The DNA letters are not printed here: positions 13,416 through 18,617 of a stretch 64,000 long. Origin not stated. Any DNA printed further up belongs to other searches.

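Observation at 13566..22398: Five-gene operon: YbjN/YjfI-like, PspA/IM30, YqiJ/NfeD, flotillin and a 1633-aa protein with one MoxR/dynein-like AAA+ module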

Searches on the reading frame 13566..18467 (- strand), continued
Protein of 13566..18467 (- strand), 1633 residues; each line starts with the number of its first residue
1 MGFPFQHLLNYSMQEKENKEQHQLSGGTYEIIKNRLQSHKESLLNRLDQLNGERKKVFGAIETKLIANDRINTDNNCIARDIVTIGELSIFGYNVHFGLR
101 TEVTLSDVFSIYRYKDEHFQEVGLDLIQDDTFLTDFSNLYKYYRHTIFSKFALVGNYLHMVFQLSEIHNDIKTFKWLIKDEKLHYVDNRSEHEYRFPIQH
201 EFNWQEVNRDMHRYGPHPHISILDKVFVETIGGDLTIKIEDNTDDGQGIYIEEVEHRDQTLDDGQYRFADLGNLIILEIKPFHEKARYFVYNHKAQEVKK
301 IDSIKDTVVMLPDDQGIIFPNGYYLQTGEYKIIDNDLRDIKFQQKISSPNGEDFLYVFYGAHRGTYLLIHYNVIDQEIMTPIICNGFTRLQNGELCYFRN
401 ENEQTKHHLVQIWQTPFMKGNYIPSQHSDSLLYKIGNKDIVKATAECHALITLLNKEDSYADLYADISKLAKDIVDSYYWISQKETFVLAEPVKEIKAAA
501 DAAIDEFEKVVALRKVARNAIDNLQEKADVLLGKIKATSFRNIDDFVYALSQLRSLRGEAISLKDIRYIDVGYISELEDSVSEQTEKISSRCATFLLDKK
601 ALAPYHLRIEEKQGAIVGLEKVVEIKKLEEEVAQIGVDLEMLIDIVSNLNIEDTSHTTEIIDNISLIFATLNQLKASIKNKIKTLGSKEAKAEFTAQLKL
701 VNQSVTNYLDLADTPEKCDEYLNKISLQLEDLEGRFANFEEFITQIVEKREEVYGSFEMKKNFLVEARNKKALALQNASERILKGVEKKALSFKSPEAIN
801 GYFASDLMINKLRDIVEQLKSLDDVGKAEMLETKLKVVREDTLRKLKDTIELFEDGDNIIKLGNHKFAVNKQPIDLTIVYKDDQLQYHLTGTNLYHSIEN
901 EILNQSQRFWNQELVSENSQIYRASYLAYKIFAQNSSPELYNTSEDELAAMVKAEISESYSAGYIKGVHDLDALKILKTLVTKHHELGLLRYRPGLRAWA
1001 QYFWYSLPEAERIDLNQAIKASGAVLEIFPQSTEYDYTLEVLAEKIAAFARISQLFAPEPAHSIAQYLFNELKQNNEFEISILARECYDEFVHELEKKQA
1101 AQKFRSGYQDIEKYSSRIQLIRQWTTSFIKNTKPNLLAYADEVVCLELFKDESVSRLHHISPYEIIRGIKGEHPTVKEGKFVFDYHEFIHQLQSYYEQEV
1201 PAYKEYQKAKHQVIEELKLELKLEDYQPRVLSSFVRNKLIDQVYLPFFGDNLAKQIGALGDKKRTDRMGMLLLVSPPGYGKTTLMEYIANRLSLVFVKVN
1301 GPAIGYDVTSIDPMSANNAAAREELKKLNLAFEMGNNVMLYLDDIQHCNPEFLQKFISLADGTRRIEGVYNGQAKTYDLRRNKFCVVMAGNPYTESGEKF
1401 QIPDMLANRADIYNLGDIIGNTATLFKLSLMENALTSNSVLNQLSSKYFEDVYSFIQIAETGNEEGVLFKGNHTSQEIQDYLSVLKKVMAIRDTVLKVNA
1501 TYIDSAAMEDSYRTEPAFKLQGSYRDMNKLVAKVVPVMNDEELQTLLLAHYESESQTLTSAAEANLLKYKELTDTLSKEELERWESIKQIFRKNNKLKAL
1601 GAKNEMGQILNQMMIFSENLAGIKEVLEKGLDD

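Call 51: get_annotated_region(hit=H2, flank=8000)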
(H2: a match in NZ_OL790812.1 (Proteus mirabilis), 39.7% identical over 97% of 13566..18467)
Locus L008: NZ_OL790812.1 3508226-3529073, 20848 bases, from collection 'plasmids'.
description: Proteus mirabilis strain H110 plasmid unnamed, complete sequence
organism: Proteus mirabilis (NCBI taxid 584)
taxonomy: Bacteria; Pseudomonadota; Gammaproteobacteria; Enterobacterales; Morganellaceae; Proteus; Proteus mirabilis
host: -; source: -; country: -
typing (MOB-suite, as given by PLSDB): mobilizable; relaxase MOBP
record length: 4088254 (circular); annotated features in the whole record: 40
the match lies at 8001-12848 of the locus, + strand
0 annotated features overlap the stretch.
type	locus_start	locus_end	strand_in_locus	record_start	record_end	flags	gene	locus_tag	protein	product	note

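Call 56: search_solved_structures(query=A3, max_evalue=0.1, show_alignments=3)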
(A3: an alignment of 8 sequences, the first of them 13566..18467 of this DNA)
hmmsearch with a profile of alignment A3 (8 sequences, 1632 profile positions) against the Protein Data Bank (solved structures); distinct sequences matched with E-value up to 0.1: 59.
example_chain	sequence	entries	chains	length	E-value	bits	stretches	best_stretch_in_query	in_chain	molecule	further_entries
9bji_A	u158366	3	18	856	0.0041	17.6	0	1270-1303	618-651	Nuclear valosin-containing protein-like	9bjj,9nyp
1ixr_C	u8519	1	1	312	0.0089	16.5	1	1267-1303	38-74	RuvB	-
1ixs_B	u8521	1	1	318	0.0092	16.5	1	1267-1303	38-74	RuvB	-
8efv_D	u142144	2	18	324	0.0094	16.4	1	1267-1303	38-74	Holliday junction ATP-dependent DNA helicase RuvB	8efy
1hqc_A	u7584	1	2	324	0.0094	16.4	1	1267-1303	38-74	RUVB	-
7wub_C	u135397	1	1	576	0.0095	16.4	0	1270-1303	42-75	Transitional endoplasmic reticulum ATPase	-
7wub_D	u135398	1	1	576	0.0095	16.4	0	1270-1303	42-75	Transitional endoplasmic reticulum ATPase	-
6mck_A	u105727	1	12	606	0.011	16.3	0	1270-1303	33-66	Transitional endoplasmic reticulum ATPase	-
6chs_H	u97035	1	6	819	0.011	16.2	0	1271-1303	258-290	Putative cell division control protein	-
9dx3_A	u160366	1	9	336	0.018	15.5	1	1262-1303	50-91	Holliday junction branch migration complex subunit RuvB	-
7rlj_A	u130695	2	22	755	0.018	15.5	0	1270-1303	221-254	Transitional endoplasmic reticulum ATPase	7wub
9dx4_A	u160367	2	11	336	0.019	15.4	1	1262-1303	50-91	Holliday junction branch migration complex subunit RuvB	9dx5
8yka_A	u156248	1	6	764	0.019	15.4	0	1270-1303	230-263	Transitional endoplasmic reticulum ATPase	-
5c18_A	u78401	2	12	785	0.02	15.3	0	1270-1303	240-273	Transitional endoplasmic reticulum ATPase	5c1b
7y4w_A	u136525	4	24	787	0.02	15.3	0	1270-1303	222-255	Transitional endoplasmic reticulum ATPase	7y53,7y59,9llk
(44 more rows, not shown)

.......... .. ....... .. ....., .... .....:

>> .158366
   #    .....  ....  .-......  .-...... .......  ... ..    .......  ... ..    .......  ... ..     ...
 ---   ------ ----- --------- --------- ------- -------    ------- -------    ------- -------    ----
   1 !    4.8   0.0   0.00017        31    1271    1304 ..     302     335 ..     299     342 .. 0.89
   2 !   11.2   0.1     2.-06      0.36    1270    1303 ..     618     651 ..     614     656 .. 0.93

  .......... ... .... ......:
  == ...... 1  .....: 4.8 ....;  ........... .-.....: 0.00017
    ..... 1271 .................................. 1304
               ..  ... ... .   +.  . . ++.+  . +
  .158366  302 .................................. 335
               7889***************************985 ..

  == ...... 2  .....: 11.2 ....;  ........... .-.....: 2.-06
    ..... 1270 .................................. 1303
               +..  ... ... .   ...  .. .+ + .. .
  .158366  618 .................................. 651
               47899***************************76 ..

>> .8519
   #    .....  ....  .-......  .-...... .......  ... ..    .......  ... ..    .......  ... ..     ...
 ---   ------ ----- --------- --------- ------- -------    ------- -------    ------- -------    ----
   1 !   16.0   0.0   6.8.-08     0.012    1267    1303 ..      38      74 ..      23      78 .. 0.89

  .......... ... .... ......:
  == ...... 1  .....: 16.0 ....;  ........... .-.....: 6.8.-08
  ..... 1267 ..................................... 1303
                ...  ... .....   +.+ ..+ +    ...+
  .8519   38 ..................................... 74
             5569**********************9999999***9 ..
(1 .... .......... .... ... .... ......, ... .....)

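Call 61: find_related_loci(query=A3, collection=genome_contigs, flank=10000)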
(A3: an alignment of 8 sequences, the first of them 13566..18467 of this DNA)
Query A3 (1633 aa) in genome_contigs; peptide patterns used: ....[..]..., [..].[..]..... (x = any residue, [..] = any of these).
600 stretches matched a pattern (row limit reached: there are more); 594 encode a relative of the query (tblastn E <= 1e-3); the best 80 are kept; 80 distinct loci.
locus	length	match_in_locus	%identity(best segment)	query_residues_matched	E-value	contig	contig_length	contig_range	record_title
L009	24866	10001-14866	68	12-1632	0e+0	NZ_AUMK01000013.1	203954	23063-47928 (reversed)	Aquimarina latercula DSM 2041 H526DRAFT_scaffold00010.10_C, whole genome shotgun sequence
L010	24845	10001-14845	68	17-1632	0e+0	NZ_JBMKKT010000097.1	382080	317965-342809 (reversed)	Tenacibaculum sp. MEBiC06402 k141_59, whole genome shotgun sequence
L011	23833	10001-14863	65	17-1631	0e+0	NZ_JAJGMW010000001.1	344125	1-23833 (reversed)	Leeuwenhoekiella parthenopeia strain Mr9 Scaffold1, whole genome shotgun sequence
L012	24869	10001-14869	65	16-1631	0e+0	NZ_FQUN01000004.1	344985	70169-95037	Leeuwenhoekiella marinoflava DSM 3653, whole genome shotgun sequence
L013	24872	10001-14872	63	12-1629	0e+0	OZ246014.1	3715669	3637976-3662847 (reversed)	MAG: Croceivirga sp. isolate 5c42355b-214f-460b-bc36-9640d60be6b8 genome assembly, chromosome: 1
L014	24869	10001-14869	63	12-1629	0e+0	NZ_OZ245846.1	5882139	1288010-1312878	MAG: Ulvibacterium sp. isolate 40d8580c-2cfc-4524-b3ab-290e7e8e622b chromosome 1, complete sequence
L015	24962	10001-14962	62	13-1631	0e+0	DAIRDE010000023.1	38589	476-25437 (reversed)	MAG TPA_asm: Nonlabens sp. isolate CTOTU7307 NODE_1057_length_38589_cov_57.148778, whole genome shotgun sequence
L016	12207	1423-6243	61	24-1631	0e+0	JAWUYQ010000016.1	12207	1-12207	MAG: Flavobacteriaceae bacterium isolate HBSea_ice_MAG857 BAT.857_918688_flag=1_multi=6.0000_len=12207, whole genome sho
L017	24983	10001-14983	65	12-1632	0e+0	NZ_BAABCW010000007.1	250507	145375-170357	Aquimarina addita strain JCM 17106 sequence07, whole genome shotgun sequence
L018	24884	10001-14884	60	9-1633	0e+0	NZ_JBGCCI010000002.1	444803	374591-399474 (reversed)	Flavobacterium sp. 28YEA47A Ga0573052_02, whole genome shotgun sequence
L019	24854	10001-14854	63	20-1633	0e+0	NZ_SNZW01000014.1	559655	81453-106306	Maribacter caenipelagi strain CECT 8455 Ga0244633_103, whole genome shotgun sequence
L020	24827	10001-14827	67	17-1626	0e+0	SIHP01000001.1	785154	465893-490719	Flavobacteriaceae bacterium strain Hp32 NODE_1_length_785154_cov_45.4347_ID_8984, whole genome shotgun sequence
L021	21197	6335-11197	53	6-1627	0e+0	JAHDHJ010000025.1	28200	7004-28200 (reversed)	MAG: Saprospiraceae bacterium isolate MAG-67 RZ_4708, whole genome shotgun sequence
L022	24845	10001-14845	52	16-1630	0e+0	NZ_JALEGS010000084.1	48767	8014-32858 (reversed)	MAG: Phaeodactylibacter sp. isolate HH_bin12 k97_121684, whole genome shotgun sequence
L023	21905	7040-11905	67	9-1631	0e+0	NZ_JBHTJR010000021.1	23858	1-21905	Tenacibaculum geojense strain CCUG 60527 GCM70027492_39, whole genome shotgun sequence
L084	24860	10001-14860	46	23-1633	0e+0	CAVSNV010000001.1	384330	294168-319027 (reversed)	MAG: uncultured Verrucomicrobiae bacterium isolate MFD03250.bin.2.61 genome assembly, contig: contig_10054, whole genome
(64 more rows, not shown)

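Call 95: find_related_loci(query=A3, collection=viral_contigs, flank=8000)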
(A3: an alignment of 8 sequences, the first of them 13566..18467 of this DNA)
Query A3 (1633 aa) in viral_contigs; peptide patterns used: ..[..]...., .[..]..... (x = any residue, [..] = any of these).
59 stretches matched a pattern, but none encodes a relative of the query by tblastn (E <= 1e-3).
